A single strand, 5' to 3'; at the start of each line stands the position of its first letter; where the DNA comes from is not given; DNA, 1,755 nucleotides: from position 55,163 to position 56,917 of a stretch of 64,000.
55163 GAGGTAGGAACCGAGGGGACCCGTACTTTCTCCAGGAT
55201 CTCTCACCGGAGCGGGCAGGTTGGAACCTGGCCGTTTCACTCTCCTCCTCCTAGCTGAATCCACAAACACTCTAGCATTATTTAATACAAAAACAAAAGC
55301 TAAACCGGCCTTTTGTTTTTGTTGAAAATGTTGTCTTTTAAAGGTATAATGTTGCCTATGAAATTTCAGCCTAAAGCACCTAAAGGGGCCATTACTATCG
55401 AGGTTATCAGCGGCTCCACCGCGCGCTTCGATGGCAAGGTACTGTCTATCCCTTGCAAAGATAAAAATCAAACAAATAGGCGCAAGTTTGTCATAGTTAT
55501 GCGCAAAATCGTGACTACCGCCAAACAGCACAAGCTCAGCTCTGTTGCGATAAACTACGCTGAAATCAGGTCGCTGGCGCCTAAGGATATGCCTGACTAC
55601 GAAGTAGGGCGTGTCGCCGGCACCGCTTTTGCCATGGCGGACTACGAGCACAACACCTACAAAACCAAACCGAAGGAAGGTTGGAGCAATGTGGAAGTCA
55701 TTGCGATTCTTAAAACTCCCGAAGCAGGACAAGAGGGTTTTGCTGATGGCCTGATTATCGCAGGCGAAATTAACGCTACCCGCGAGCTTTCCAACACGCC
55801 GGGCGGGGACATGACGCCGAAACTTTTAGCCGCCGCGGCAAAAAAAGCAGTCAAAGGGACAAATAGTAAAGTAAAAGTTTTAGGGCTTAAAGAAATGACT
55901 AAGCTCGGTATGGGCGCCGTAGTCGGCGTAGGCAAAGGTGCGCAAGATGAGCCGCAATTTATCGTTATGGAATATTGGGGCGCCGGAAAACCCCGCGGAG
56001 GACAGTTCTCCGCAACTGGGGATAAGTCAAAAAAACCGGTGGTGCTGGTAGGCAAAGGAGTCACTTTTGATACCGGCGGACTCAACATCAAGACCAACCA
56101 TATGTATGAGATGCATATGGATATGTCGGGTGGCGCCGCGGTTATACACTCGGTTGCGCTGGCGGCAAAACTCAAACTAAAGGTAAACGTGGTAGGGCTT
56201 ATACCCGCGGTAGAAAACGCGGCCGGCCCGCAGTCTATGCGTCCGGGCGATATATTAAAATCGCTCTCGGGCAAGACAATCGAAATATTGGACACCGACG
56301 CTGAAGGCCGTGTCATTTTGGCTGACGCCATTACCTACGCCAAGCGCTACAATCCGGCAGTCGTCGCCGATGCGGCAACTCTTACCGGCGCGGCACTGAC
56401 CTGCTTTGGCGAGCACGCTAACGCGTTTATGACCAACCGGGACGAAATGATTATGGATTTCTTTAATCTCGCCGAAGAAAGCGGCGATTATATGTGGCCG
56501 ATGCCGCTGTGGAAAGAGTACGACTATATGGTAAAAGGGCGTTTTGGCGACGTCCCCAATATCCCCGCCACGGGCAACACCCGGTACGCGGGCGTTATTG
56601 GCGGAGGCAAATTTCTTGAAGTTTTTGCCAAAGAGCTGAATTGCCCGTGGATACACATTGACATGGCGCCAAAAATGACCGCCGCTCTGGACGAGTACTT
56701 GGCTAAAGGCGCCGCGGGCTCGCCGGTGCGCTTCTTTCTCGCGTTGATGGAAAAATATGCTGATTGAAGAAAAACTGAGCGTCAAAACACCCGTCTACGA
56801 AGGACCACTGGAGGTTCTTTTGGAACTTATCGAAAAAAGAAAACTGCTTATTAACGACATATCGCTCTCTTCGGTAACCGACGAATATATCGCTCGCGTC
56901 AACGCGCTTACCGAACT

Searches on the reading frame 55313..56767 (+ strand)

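Call 97: search_protein_families(library=pfam, proteins=[window:55313-56767:+], max_evalue=0.001)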
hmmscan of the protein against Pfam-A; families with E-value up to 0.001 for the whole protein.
window:55313-56767:+ (484 aa): 1 family
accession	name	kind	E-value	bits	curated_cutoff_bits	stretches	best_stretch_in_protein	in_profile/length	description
PF00883.26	Peptidase_M17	-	6.1e-98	328.3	25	1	154-475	1-309/310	Cytosol aminopeptidase family, catalytic domain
